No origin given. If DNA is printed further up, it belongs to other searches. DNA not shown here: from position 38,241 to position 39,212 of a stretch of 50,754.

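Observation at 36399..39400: YadA-like trimeric autotransporter adhesin with hyper-repetitive stalk, embedded between the T4SS operon and the leading region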

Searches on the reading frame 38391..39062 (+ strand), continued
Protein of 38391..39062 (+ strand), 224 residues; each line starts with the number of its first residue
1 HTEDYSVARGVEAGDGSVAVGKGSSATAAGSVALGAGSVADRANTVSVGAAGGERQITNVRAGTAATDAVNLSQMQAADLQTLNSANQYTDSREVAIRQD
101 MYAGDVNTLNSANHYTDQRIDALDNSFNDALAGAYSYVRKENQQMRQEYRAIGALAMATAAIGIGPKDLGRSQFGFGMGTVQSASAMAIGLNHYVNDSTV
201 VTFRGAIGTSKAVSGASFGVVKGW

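Call 74: search_dna_similar(query=window:38391-39062:+, collection=plasmids, mode=protein, max_rows=60, rows=spread, max_evalue=1e-8)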
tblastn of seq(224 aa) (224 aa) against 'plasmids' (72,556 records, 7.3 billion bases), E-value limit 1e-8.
Records with a match: 120; places in all: 188; records where one place covers at least 80% of the query: 83.
Best place of each record, by identity: >=99% 40; 95-99% 31; 90-95% 2; 80-90% 14; <60% 33.
By first word of the organism name: Pseudomonas 89; Escherichia 17; Phytobacter 6; Arsenophonus 4; Erwinia 1; Plesiomonas 1; Xanthomonas 1; Vibrio 1.
By predicted mobility (MOB-suite, as given by PLSDB): non-mobilizable 92; conjugative 25; mobilizable 3.
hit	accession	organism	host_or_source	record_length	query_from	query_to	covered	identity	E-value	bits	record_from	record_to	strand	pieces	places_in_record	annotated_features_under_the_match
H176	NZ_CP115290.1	Pseudomonas aeruginosa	Homo sapiens,culture samples from human ...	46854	1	224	100%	99.6%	2e-112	360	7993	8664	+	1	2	YadA-like family protein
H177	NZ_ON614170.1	Pseudomonas aeruginosa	-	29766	1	224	100%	99.6%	5e-112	358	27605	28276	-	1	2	YadA-like family protein | TrbM/KikA/MpfK family conjugal transfer protein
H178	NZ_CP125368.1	Pseudomonas aeruginosa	Homo sapiens,sputum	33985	1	224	100%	99.6%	5e-112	358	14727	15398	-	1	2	YadA-like family protein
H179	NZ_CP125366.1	Pseudomonas aeruginosa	Homo sapiens,sputum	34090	1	224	100%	99.6%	5e-112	358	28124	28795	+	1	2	YadA-like family protein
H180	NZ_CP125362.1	Pseudomonas aeruginosa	Homo sapiens,sputum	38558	1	224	100%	99.6%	5e-112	358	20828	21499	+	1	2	YadA-like family protein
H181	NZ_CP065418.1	Pseudomonas aeruginosa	Homo sapiens,metagenomic assembly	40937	1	224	100%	99.6%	5e-112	358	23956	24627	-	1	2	YadA-like family protein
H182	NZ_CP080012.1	Pseudomonas aeruginosa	Homo sapiens,blood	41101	1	224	100%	99.6%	5e-112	358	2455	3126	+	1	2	YadA-like family protein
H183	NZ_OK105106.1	Pseudomonas aeruginosa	-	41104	1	224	100%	99.6%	5e-112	358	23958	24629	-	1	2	YadA-like family protein | TrbM/KikA/MpfK family conjugal transfer protein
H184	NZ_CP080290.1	Pseudomonas aeruginosa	Homo sapiens,feces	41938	1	224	100%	99.6%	5e-112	358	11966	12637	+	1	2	YadA-like family protein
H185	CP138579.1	Pseudomonas aeruginosa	Homo sapiens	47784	1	224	100%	99.6%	5e-112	358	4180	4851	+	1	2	YadA-like family protein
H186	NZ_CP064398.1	Pseudomonas aeruginosa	Homo sapiens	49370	1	224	100%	99.6%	5e-112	358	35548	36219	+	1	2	YadA-like family protein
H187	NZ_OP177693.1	Pseudomonas aeruginosa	-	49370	1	224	100%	99.6%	5e-112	358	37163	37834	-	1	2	YadA-like family protein | TrbM/KikA/MpfK family conjugal transfer protein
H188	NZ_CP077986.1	Pseudomonas aeruginosa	Homo sapiens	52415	1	224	100%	99.6%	5e-112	358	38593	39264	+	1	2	YadA-like family protein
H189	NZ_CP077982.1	Pseudomonas aeruginosa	Homo sapiens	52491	1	224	100%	99.6%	5e-112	358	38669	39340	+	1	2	YadA-like family protein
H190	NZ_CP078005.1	Pseudomonas aeruginosa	Homo sapiens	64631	1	224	100%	99.6%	5e-112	358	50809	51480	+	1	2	YadA-like family protein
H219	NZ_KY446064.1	Escherichia coli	swine gut microbiota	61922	41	128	39%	50.0%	3e-16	84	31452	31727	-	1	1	YadA-like family protein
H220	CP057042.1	Escherichia coli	culture,Pooled cattle faecal samples ...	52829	41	128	39%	48.9%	2e-15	82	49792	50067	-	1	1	YadA-like family protein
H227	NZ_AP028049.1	Phytobacter diazotrophicus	-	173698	42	124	37%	47.9%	5e-13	75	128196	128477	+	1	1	YadA-like family protein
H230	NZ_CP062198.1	Plesiomonas shigelloides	Gentoo penguin,feces,feces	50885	41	120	36%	48.8%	6e-13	74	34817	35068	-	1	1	YadA-like family protein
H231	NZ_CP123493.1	Arsenophonus nasoniae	Ixodiphagus hookeri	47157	41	128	39%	44.3%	6e-9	62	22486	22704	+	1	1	YadA-like family protein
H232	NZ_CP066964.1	Xanthomonas campestris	Barbarea vulgaris,Cell Culture,leaf ...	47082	43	117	33%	49.3%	5e-9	63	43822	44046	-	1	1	hypothetical protein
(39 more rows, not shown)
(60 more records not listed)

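Call 75: get_annotated_region(hit=H219, flank=9000)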
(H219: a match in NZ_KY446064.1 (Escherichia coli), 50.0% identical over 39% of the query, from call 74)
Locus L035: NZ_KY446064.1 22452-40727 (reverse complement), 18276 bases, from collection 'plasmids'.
description: Escherichia coli strain GD81 plasmid pGD81-1, complete sequence
organism: Escherichia coli (NCBI taxid 562)
taxonomy: Bacteria; Pseudomonadota; Gammaproteobacteria; Enterobacterales; Enterobacteriaceae; Escherichia; Escherichia coli
host: -; source: swine gut microbiota; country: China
typing (MOB-suite, as given by PLSDB): conjugative; replicon IncX4; relaxase MOBP; mating-pair formation MPF_T
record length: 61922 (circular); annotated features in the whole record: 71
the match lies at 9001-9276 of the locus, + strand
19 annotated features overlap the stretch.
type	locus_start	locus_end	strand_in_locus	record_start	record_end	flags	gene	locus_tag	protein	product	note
CDS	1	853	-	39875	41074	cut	-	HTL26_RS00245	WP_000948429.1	IS91 family transposase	-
CDS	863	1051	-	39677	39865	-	-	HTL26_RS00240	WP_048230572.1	hypothetical protein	-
CDS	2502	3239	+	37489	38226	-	-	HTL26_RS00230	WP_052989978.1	type IV secretion system protein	-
CDS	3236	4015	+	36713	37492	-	-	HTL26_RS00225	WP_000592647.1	TrbG/VirB9 family P-type conjugative transfer protein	-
CDS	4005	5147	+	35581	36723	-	-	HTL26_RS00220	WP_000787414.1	TrbI/VirB10 family protein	-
CDS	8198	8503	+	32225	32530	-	-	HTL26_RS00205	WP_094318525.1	TrbM/KikA/MpfK family conjugal transfer protein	-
CDS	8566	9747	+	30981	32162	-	-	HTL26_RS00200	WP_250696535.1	YadA-like family protein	-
CDS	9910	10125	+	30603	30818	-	-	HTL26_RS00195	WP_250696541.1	hypothetical protein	-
CDS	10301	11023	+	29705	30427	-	-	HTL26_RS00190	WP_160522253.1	hypothetical protein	-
CDS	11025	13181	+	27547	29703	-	-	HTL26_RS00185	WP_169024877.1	type IA DNA topoisomerase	GO:0006265 - DNA topological change [Evidence IEA]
CDS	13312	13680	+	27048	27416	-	-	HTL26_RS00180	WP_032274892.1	hypothetical protein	-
CDS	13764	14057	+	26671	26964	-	-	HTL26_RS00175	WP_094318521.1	hypothetical protein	-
CDS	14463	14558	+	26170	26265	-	dqlB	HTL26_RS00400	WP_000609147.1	DinQ-like type I toxin DqlB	-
CDS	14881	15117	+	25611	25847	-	-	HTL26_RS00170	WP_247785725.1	hypothetical protein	-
CDS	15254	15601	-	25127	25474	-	-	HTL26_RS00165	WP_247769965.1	hypothetical protein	-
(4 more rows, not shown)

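Call 76: get_annotated_region(hit=H230, flank=9000)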
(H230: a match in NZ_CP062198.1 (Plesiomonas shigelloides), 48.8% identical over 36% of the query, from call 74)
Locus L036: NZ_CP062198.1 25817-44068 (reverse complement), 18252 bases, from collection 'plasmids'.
description: Plesiomonas shigelloides strain P5462 plasmid p2, complete sequence
organism: Plesiomonas shigelloides (NCBI taxid 703)
taxonomy: Bacteria; Pseudomonadota; Gammaproteobacteria; Enterobacterales; Enterobacteriaceae; Plesiomonas; Plesiomonas shigelloides
host: -; source: Gentoo penguin,feces,feces; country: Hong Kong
typing (MOB-suite, as given by PLSDB): non-mobilizable
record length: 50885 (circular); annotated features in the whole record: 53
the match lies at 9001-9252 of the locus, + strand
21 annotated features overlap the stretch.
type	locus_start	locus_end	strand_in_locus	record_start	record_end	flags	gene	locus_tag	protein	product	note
CDS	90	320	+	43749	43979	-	-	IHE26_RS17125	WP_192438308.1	hypothetical protein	-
CDS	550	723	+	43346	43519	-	-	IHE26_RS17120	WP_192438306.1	hypothetical protein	-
CDS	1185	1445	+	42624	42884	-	-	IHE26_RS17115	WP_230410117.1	TrbC/VirB2 family protein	-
CDS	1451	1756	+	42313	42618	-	-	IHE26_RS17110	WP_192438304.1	VirB3 family type IV secretion system protein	-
CDS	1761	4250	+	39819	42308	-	-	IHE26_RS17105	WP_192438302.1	VirB4 family type IV secretion/conjugal transfer ATPase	-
CDS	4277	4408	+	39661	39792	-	-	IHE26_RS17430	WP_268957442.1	hypothetical protein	-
CDS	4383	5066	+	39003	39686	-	-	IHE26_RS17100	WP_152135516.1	type IV secretion system protein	-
CDS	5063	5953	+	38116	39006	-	virB9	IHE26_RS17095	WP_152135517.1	P-type conjugative transfer protein VirB9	-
CDS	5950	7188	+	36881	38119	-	virB10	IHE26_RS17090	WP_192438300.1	type IV secretion system protein VirB10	-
CDS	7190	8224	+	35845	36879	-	virB11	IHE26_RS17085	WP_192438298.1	P-type DNA transfer ATPase VirB11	GO:0044097 - secretion by the type IV secretion system [Evidence IEA]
CDS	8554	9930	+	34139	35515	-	-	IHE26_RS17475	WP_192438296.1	YadA-like family protein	-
CDS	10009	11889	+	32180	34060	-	-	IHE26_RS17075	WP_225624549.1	type IV secretory system conjugative DNA transfer family protein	-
CDS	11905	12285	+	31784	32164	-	ssb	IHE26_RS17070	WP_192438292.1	single-stranded DNA-binding protein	GO:0006310 - DNA recombination [Evidence IEA]; GO:0006281 - DNA repair [Evidence IEA]; GO:0006260 - DNA replication ...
CDS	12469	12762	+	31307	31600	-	-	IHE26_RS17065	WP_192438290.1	hypothetical protein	-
CDS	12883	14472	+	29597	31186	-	topB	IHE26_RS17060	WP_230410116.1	DNA topoisomerase III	GO:0006265 - DNA topological change [Evidence IEA]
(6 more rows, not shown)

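Call 77: get_annotated_region(hit=H232, flank=9000)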
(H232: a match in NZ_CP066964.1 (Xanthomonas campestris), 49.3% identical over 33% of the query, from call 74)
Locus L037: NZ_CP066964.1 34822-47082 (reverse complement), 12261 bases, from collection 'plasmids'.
description: Xanthomonas campestris strain 3054 plasmid unnamed
organism: Xanthomonas campestris (NCBI taxid 339)
taxonomy: Bacteria; Pseudomonadota; Gammaproteobacteria; Lysobacterales; Lysobacteraceae; Xanthomonas; Xanthomonas campestris
host: -; source: Barbarea vulgaris,Cell Culture,leaf tissue; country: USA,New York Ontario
typing (MOB-suite, as given by PLSDB): non-mobilizable; mating-pair formation MPF_T
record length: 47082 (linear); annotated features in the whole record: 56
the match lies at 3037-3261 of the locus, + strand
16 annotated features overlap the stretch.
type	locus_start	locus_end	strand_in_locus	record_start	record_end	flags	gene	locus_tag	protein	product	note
CDS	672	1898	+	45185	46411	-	-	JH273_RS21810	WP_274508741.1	hypothetical protein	-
CDS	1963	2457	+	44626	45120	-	-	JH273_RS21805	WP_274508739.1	hypothetical protein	-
CDS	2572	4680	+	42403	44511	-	-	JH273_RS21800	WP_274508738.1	hypothetical protein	-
CDS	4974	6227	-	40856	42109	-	-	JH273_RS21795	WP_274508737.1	replication protein RepA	-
CDS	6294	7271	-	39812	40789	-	-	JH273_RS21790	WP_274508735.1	Fic family protein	-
CDS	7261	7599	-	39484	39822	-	-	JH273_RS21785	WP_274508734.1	antitoxin VbhA family protein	-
CDS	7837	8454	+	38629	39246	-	-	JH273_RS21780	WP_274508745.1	recombinase family protein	GO:0006310 - DNA recombination [Evidence IEA]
CDS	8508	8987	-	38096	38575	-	-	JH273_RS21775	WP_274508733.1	hypothetical protein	-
CDS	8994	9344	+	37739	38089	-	-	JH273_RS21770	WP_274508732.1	hypothetical protein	-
CDS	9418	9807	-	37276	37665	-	-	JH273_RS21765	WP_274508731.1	hypothetical protein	-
CDS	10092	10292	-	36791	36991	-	-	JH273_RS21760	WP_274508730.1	hypothetical protein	-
CDS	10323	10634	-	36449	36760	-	-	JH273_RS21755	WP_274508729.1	hypothetical protein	-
CDS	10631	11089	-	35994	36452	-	-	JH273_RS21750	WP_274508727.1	hypothetical protein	-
CDS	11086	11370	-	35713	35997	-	-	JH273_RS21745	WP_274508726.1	hypothetical protein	-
CDS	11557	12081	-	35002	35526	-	-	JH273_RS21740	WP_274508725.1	hypothetical protein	-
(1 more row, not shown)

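Call 78: get_annotated_region(hit=H231, flank=9000)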
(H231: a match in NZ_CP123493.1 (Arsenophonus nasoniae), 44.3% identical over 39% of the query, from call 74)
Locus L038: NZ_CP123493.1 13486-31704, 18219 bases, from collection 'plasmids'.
description: Arsenophonus nasoniae strain aIh plasmid paIh3, complete sequence
organism: Arsenophonus nasoniae (NCBI taxid 638)
taxonomy: Bacteria; Pseudomonadota; Gammaproteobacteria; Enterobacterales; Morganellaceae; Arsenophonus; Arsenophonus nasoniae
host: -; source: Ixodiphagus hookeri; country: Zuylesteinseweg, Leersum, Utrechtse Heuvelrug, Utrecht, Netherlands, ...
typing (MOB-suite, as given by PLSDB): mobilizable; replicon rep_cluster_1971; relaxase MOBP
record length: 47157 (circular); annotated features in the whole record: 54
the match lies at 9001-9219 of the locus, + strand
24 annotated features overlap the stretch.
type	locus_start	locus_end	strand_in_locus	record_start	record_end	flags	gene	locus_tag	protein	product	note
CDS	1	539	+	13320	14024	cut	-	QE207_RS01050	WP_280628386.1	type IV secretion system protein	-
CDS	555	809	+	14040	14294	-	-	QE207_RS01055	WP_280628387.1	EexN family lipoprotein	-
CDS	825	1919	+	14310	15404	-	-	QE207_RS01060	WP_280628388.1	type IV secretion system protein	-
CDS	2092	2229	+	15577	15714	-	-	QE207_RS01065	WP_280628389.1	conjugal transfer protein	-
CDS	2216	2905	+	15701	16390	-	-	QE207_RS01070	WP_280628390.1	type IV secretion system protein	-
CDS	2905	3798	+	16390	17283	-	-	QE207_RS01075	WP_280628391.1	TrbG/VirB9 family P-type conjugative transfer protein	-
CDS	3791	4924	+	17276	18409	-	virB10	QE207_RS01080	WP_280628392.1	VirB10/TraB/TrbI family type IV secretion system protein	-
CDS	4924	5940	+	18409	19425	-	virB11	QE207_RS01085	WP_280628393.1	P-type DNA transfer ATPase VirB11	GO:0044097 - secretion by the type IV secretion system [Evidence IEA]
CDS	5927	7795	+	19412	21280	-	-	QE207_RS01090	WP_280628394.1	type IV secretory system conjugative DNA transfer family protein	-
CDS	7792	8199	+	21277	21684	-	-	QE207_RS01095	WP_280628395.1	hypothetical protein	-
CDS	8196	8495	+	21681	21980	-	-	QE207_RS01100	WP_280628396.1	TrbM/KikA/MpfK family conjugal transfer protein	-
CDS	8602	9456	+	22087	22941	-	-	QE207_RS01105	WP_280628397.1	YadA-like family protein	-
CDS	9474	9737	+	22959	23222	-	-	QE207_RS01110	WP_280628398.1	hypothetical protein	-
CDS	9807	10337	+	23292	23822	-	-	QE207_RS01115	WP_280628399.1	hypothetical protein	-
CDS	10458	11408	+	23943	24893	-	-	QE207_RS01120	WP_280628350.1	DUF6012 family protein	-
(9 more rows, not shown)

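Call 82: search_protein_families(library=pfam, proteins=[L035:8566-9744:+, L036:8554-9927:+, L038:8602-9453:+, L037:2572-4677:+, L037:672-1895:+, L037:1963-2454:+, L035:9910-10122:+, L035:10301-11020:+, L038:7792-8196:+], max_evalue=0.01)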
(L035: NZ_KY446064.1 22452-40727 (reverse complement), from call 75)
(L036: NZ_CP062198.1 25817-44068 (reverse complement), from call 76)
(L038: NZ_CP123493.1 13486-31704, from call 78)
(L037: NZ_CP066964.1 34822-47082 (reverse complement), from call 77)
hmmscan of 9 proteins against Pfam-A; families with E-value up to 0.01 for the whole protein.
L035:8566-9744:+ (393 aa): 3 families
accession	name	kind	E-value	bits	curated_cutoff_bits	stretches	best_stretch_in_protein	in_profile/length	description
PF05658.19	YadA_head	-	2.6e-20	72.7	25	4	117-143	1-27/27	YadA head domain repeat (2 copies)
PF05662.19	YadA_stalk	-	2.1e-11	44.5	28.4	1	161-200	1-40/43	Coiled stalk of trimeric autotransporter adhesin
PF03895.21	YadA_anchor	-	8.1e-08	32.7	22.7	1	338-389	5-56/60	YadA-like membrane anchor domain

L036:8554-9927:+ (458 aa): 3 families
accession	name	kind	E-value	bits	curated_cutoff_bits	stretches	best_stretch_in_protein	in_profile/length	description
PF05658.19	YadA_head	-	4.5e-16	59.2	25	4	107-133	1-27/27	YadA head domain repeat (2 copies)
PF05662.19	YadA_stalk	-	1.8e-11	44.7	28.4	1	165-205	1-41/43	Coiled stalk of trimeric autotransporter adhesin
PF03895.21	YadA_anchor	-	6.6e-08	33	22.7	1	406-455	8-57/60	YadA-like membrane anchor domain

L038:8602-9453:+ (284 aa): 3 families
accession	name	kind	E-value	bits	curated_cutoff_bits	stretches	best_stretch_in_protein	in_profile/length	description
PF05658.19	YadA_head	-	7e-21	74.5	25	4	105-131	1-27/27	YadA head domain repeat (2 copies)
PF03895.21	YadA_anchor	-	1.8e-09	38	22.7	1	230-284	6-60/60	YadA-like membrane anchor domain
PF05662.19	YadA_stalk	-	5.2e-09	36.8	28.4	1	149-186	1-38/43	Coiled stalk of trimeric autotransporter adhesin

L037:2572-4677:+ (702 aa): 1 family
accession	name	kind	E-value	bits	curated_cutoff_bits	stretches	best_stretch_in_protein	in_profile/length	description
PF05662.19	YadA_stalk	-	4.8e-08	33.7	28.4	2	566-602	2-38/43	Coiled stalk of trimeric autotransporter adhesin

L037:672-1895:+ (408 aa): 0 families

L037:1963-2454:+ (164 aa): 0 families

L035:9910-10122:+ (71 aa): 0 families

L035:10301-11020:+ (240 aa): 0 families

L038:7792-8196:+ (135 aa): 0 families

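Call 85: get_annotated_region(hit=H227, flank=7000)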
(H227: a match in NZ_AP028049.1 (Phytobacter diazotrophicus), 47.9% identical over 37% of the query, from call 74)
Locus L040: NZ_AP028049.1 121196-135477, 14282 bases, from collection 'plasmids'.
description: Phytobacter diazotrophicus strain TA9759 plasmid pTMTA97592, complete sequence
organism: Phytobacter diazotrophicus (NCBI taxid 395631)
taxonomy: Bacteria; Pseudomonadota; Gammaproteobacteria; Enterobacterales; Enterobacteriaceae; Phytobacter; Phytobacter diazotrophicus
host: -; source: -; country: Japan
typing (MOB-suite, as given by PLSDB): conjugative; replicon IncFIB,IncFIC,rep_cluster_2203,rep_cluster_2283; relaxase MOBF; mating-pair formation MPF_F
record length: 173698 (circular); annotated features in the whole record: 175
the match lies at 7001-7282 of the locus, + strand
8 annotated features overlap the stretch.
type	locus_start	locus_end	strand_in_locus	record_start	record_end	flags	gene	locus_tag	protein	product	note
CDS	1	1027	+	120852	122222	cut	traH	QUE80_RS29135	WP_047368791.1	conjugal transfer pilus assembly protein TraH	-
CDS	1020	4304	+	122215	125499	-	traG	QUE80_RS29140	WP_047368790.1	conjugal transfer mating-pair stabilization protein TraG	-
CDS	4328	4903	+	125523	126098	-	-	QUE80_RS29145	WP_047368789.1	hypothetical protein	-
CDS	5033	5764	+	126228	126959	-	traT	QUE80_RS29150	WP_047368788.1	complement resistance protein TraT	-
CDS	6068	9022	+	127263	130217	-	-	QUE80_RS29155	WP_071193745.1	YadA-like family protein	-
CDS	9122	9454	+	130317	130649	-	-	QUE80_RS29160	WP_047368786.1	hypothetical protein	-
CDS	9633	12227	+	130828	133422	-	traD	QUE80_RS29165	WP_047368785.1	type IV conjugative transfer system coupling protein TraD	-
CDS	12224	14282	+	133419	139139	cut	mobF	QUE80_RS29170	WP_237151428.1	MobF family relaxase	-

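Call 86: get_annotated_region(hit=H220, flank=7000)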
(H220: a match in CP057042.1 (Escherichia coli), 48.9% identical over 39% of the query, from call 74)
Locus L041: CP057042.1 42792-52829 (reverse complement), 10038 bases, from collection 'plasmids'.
description: Escherichia coli strain RHB39-C22 plasmid pRHB39-C22_3, complete sequence
organism: Escherichia coli (NCBI taxid 562)
taxonomy: Bacteria; Pseudomonadota; Gammaproteobacteria; Enterobacterales; Enterobacteriaceae; Escherichia; Escherichia coli
host: -; source: culture,Pooled cattle faecal samples collected from floor of farm; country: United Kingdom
typing (MOB-suite, as given by PLSDB): conjugative; replicon IncI-gamma/K1; relaxase MOBP; mating-pair formation MPF_I
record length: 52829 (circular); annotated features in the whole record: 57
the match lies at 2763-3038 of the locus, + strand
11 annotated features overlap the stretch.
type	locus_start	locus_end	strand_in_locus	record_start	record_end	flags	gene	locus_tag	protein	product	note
CDS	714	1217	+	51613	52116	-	-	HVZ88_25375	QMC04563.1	transcription termination factor NusG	-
CDS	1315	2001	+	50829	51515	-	-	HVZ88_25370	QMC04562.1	hypothetical protein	-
CDS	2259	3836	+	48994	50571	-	-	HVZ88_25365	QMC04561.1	YadA-like family protein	-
CDS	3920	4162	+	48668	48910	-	-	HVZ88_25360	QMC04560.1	hypothetical protein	-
CDS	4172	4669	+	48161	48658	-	-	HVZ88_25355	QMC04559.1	hypothetical protein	-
CDS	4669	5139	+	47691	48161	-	-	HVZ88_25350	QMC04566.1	lytic transglycosylase domain-containing protein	-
CDS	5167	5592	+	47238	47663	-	-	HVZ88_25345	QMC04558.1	DotD/TraH family lipoprotein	-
CDS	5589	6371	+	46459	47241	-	-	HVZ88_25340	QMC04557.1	type IV secretory system conjugative DNA transfer family protein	-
CDS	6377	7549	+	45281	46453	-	traJ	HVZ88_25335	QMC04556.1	plasmid transfer ATPase TraJ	-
CDS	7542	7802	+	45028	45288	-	-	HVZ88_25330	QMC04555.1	conjugal transfer protein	-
CDS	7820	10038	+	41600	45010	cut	-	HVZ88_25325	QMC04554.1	hypothetical protein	-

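Call 90: search_dna_similar(query=L035:8566-9744:+, collection=plasmids, mode=protein, max_rows=60, rows=spread, max_evalue=1e-10)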
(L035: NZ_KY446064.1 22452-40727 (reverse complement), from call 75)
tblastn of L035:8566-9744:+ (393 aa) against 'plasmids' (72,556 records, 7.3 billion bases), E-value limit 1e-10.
Records with a match: 702; places in all: 1066; records where one place covers at least 80% of the query: 128.
Best place of each record, by identity: >=99% 4; 80-90% 16; 60-80% 133; <60% 549.
By first word of the organism name: Escherichia 134; Ralstonia 131; Yersinia 94; Pseudomonas 85; Citrobacter 61; Erwinia 42; Burkholderia 39; Salmonella 27; Klebsiella 16; Arsenophonus 14; and 26 more.
By predicted mobility (MOB-suite, as given by PLSDB): mobilizable 310; conjugative 218; non-mobilizable 174.
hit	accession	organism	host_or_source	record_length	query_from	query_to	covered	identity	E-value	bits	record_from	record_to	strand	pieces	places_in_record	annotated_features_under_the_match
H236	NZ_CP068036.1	Escherichia coli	swine,intestinal tract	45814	1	385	98%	99.7%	0e+0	709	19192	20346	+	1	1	YadA-like family protein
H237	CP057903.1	Escherichia coli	culture,Pooled sheep faecal samples ...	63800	42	393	90%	63.3%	7e-96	559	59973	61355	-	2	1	YadA-like family protein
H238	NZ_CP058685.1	Escherichia coli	ready to eat mixed salad leaves ...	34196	182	385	52%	81.0%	1e-101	337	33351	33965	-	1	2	none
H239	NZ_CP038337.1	Escherichia coli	Deer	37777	182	385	52%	80.0%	2e-100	333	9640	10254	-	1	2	YadA-like family protein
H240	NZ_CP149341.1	Salmonella enterica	-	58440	182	385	52%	79.0%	2e-99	331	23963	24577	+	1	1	YadA C-terminal domain-containing protein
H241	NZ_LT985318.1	Escherichia coli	-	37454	182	385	52%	78.5%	2e-99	331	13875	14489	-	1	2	YadA-like family protein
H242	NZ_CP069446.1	Escherichia coli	Homo sapiens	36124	182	385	52%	78.5%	8e-99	328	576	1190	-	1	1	YadA C-terminal domain-containing protein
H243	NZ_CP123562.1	Arsenophonus nasoniae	Nasonia vitripennis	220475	14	393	88%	41.4%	1e-33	248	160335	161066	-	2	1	YadA-like family protein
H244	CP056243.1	Escherichia coli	culture,Freshwater sample from upstream ...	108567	13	393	97%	34.9%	2e-55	204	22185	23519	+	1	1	YadA-like family protein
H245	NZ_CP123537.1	Arsenophonus nasoniae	Nasonia vitripennis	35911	32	393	92%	34.0%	1e-39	158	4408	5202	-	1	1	YadA-like family protein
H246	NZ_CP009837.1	Yersinia enterocolitica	-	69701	42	393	90%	31.9%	2e-24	112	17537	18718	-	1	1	yadA: trimeric autotransporter adhesin YadA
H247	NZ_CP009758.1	Yersinia pseudotuberculosis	-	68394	39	393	90%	29.8%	4e-27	120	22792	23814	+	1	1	yadA: trimeric autotransporter adhesin YadA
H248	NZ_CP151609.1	Yersinia pestis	Oropsylla silantiewi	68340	42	393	90%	29.5%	1e-25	116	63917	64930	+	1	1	YadA-like family protein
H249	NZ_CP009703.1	Yersinia pestis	-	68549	42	393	90%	29.5%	1e-25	116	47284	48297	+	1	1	YadA-like family protein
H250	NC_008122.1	Yersinia pestis Antiqua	-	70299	42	393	90%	29.5%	1e-25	116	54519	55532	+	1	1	YadA-like family protein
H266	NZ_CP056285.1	Citrobacter sp. RHBSTW-00859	-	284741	107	379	69%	28.1%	4e-11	72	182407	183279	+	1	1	YadA-like family protein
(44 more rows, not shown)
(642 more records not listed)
